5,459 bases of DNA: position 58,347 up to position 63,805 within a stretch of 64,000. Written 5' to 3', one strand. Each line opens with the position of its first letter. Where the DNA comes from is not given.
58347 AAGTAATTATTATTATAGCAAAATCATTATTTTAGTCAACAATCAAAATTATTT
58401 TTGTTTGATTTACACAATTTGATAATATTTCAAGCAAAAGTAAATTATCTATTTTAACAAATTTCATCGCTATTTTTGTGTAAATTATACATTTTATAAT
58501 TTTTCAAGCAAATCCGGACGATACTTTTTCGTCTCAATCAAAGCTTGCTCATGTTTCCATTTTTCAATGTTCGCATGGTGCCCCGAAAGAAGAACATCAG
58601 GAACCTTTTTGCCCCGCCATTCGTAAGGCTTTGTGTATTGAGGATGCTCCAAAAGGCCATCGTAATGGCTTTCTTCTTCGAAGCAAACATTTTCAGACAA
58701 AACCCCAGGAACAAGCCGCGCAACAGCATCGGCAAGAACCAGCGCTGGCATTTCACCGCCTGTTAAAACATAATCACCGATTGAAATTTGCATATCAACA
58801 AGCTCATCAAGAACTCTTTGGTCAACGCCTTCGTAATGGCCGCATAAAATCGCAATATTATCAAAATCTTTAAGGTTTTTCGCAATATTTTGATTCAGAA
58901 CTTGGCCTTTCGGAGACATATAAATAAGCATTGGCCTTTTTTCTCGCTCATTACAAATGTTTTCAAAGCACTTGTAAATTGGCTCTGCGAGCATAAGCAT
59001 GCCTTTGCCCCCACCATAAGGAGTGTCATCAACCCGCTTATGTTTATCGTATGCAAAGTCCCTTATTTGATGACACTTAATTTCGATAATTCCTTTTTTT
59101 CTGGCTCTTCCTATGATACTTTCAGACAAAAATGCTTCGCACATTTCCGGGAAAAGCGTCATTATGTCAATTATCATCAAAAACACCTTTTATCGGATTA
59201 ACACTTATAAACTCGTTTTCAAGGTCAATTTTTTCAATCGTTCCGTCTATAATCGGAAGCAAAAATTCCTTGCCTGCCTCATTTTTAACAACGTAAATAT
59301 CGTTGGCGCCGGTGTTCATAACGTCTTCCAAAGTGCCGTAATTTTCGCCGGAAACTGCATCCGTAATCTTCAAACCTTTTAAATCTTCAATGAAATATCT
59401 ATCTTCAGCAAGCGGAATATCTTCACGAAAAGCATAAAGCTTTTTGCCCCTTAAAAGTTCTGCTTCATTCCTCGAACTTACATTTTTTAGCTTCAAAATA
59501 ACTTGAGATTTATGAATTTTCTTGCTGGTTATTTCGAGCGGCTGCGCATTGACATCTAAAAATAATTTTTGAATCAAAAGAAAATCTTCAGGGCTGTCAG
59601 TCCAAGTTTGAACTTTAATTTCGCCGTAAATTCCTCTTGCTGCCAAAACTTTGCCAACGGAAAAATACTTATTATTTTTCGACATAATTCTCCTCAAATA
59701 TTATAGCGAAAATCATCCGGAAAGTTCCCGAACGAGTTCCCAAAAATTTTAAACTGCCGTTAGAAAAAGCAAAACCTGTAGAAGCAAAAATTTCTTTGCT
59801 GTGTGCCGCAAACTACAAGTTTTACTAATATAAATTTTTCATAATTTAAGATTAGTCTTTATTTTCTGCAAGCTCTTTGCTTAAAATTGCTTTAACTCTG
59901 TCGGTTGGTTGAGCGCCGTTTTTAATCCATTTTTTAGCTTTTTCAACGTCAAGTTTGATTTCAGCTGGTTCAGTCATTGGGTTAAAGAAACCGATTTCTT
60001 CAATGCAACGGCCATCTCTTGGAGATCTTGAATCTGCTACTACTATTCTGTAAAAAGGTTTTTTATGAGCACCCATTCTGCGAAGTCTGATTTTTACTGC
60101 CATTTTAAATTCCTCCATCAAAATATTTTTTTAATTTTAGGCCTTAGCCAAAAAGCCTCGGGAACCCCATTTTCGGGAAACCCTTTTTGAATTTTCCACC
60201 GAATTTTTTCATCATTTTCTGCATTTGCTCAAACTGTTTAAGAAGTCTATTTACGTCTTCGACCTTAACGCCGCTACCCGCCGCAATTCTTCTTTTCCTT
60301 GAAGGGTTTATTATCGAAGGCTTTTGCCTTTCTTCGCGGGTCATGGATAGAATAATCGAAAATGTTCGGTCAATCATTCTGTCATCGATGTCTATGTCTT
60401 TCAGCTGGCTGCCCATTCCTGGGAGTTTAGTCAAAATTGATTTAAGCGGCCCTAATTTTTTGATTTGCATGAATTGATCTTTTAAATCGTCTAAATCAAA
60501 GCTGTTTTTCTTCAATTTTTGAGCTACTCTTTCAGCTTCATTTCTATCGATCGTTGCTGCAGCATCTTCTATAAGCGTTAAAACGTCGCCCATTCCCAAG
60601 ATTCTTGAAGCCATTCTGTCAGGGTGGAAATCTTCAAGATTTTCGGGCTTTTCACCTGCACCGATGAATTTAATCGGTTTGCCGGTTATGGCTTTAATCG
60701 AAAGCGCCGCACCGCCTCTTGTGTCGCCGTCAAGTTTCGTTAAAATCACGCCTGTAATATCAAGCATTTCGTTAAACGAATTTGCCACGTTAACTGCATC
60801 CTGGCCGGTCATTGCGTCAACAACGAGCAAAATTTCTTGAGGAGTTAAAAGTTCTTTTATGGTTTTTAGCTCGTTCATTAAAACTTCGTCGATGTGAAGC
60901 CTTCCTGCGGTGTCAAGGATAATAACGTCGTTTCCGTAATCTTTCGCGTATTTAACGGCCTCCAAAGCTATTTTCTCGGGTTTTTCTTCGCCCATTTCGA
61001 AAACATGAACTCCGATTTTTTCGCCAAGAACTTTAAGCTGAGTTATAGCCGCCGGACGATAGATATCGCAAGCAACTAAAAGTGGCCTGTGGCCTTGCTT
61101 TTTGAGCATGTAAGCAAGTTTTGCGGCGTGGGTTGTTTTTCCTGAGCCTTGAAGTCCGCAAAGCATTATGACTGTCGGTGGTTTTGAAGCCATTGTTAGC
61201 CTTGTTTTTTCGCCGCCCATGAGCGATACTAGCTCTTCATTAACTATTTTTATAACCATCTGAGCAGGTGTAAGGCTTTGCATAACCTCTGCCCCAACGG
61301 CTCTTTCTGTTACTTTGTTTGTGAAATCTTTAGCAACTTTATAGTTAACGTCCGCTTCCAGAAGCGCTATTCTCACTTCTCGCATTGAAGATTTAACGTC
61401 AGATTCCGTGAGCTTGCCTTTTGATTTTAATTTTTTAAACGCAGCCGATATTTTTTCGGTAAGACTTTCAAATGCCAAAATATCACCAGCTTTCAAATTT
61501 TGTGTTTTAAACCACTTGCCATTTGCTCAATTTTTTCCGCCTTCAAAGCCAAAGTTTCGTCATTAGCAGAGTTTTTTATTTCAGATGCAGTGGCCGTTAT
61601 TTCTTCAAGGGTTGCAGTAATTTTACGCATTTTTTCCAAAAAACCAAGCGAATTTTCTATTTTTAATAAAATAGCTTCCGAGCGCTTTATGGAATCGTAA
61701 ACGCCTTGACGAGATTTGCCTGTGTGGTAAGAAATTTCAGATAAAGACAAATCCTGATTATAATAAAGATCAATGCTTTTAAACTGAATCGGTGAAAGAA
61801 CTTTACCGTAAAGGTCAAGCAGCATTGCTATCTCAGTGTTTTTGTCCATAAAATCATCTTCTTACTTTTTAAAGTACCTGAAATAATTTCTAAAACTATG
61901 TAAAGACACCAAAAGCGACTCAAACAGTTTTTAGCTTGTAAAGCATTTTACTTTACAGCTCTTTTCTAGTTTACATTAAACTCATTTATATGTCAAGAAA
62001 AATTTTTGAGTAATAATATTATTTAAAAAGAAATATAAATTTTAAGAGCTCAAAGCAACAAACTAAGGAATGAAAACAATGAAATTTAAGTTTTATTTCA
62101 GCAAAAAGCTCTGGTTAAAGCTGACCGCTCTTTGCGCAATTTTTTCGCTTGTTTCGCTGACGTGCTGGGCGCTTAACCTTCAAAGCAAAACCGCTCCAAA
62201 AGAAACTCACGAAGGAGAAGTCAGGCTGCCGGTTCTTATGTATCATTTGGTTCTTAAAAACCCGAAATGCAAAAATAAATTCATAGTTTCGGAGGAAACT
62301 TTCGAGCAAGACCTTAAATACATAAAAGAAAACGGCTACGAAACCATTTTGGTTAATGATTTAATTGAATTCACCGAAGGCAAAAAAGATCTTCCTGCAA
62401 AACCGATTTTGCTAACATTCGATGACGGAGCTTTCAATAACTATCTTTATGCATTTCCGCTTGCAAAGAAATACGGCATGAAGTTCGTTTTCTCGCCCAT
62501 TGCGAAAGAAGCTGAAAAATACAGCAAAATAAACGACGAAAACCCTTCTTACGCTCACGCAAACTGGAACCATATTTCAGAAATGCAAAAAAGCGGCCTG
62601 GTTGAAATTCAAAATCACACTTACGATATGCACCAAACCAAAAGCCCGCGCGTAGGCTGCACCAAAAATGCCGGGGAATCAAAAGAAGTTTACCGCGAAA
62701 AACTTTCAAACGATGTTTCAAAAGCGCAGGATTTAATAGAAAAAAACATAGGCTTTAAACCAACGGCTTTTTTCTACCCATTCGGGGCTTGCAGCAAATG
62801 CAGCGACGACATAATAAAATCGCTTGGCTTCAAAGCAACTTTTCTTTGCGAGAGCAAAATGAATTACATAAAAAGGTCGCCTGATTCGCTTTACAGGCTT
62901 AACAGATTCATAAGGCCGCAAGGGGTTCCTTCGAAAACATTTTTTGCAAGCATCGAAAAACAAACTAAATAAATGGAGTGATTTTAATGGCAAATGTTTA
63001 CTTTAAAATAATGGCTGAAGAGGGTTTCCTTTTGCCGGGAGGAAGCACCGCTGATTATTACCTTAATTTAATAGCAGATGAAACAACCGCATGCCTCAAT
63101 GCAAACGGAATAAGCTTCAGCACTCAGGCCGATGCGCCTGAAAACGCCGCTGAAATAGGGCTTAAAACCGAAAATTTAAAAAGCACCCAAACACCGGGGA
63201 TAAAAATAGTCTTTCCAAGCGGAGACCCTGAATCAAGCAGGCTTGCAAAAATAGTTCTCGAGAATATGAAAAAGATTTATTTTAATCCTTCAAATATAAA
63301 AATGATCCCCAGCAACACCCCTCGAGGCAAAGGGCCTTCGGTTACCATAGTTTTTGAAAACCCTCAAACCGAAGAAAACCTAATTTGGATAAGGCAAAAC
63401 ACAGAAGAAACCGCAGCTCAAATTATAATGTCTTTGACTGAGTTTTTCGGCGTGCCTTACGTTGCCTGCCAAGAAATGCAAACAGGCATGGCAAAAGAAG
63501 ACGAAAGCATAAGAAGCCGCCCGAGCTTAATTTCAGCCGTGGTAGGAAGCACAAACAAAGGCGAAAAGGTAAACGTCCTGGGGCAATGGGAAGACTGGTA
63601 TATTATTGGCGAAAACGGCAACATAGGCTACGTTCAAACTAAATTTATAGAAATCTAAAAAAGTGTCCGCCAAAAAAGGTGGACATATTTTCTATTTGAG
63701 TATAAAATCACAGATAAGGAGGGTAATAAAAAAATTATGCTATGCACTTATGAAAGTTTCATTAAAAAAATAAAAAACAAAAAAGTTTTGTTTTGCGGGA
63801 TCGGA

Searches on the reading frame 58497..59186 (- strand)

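Call 56: search_protein_families(library=pfam, proteins=[window:58497-59186:-], max_evalue=0.00001)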
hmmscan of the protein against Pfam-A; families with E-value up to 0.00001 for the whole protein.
window:58497-59186:- (230 aa): 1 family
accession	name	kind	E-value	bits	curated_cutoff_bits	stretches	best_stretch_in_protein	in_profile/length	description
PF01746.26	tRNA_m1G_MT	-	1.2e-57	195.2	27.3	1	26-224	2-195/195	tRNA (Guanine-1)-methyltransferase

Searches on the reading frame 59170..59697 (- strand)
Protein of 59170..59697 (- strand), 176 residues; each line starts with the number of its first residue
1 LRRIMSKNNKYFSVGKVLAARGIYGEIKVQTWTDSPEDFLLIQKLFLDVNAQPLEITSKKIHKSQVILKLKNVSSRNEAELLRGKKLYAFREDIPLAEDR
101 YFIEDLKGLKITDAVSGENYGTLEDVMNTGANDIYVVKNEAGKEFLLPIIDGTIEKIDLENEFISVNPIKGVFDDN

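Call 56: search_protein_families(library=pfam, proteins=[window:59170-59697:-], max_evalue=0.00001)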
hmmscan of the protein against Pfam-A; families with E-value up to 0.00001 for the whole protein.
window:59170-59697:- (176 aa): 3 families
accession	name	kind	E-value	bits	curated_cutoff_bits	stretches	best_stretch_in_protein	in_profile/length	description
PF01782.24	RimM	-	1.2e-17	64.4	23.5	1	14-92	2-83/84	RimM N-terminal domain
PF24986.1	PRC_RimM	-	6.8e-11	42.1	27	1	104-168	2-65/69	RimM PRC barrel domain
PF05239.21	PRC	-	2.8e-09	37.3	21.2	1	98-171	1-76/78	PRC-barrel domain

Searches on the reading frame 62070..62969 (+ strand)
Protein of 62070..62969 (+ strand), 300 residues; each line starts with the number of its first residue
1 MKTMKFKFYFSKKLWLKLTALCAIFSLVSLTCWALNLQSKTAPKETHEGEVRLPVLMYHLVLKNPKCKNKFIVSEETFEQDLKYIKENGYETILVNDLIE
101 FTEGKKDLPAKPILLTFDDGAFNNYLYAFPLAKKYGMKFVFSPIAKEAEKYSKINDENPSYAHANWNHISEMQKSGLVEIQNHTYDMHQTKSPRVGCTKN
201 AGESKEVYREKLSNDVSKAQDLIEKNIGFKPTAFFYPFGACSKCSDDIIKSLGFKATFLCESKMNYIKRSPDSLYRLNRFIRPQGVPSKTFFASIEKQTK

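Call 56: search_protein_families(library=pfam, proteins=[window:62070-62969:+], max_evalue=0.00001)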
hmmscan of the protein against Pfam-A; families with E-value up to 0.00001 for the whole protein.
window:62070-62969:+ (300 aa): 1 family
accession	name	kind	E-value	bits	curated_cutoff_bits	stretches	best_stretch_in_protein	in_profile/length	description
PF01522.26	Polysacc_deac_1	-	1.8e-21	76.8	23.1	1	106-256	2-123/124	Polysaccharide deacetylase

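Call 66: search_protein_families(library=ncbifam, proteins=[window:62070-62969:+], max_evalue=0.001)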
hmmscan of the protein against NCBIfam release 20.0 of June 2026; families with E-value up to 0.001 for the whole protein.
window:62070-62969:+ (300 aa): 5 families
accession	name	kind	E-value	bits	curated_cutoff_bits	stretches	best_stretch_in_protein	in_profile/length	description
TIGR03938.2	deacetyl_PgaB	equivalog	4.4e-44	150.8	321.9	1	54-277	4-248/621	poly-beta-1,6-N-acetyl-D-glucosamine N-deacetylase PgaB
NF011177.0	PRK14582.1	equivalog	1.3e-29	103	923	1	51-269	47-283/671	poly-beta-1,6-N-acetyl-D-glucosamine N-deacetylase PgaB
NF011176.0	PRK14581.1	equivalog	6.7e-23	80.7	1091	1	55-264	51-278/673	poly-beta-1,6-N-acetyl-D-glucosamine N-deacetylase PgaB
TIGR03933.1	PIA_icaB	equivalog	2.6e-15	56.6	248.35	1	61-264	23-214/245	intercellular adhesin biosynthesis polysaccharide N-deacetylase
TIGR02764.1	spore_ybaN_pdaB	equivalog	9.3e-07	28.8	237.4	1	131-257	27-124/191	polysaccharide deacetylase family sporulation protein PdaB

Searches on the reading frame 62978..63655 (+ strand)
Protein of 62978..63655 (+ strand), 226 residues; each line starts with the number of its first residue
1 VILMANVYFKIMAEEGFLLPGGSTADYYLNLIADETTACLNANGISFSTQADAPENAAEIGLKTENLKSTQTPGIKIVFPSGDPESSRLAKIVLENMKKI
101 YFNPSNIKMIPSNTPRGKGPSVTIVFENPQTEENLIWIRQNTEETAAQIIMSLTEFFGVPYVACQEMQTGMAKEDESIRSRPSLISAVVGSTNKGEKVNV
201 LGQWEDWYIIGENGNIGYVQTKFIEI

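Call 56: search_protein_families(library=pfam, proteins=[window:62978-63655:+], max_evalue=0.00001)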
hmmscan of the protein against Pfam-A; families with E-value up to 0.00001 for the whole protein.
window:62978-63655:+ (226 aa): 1 family
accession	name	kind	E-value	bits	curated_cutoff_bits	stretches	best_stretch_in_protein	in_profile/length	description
PF08239.17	SH3_3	-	2.3e-10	40.9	27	1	178-224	5-53/54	Bacterial SH3 domain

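Call 66: search_protein_families(library=ncbifam, proteins=[window:62978-63655:+], max_evalue=0.001)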
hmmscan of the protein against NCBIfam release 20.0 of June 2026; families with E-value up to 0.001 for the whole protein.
window:62978-63655:+ (226 aa): 1 family
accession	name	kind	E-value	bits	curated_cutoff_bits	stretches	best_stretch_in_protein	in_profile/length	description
NF040678.1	EntFM_CwpFM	equivalog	2.3e-07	30.2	720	1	177-224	142-189/430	enterotoxin EntFM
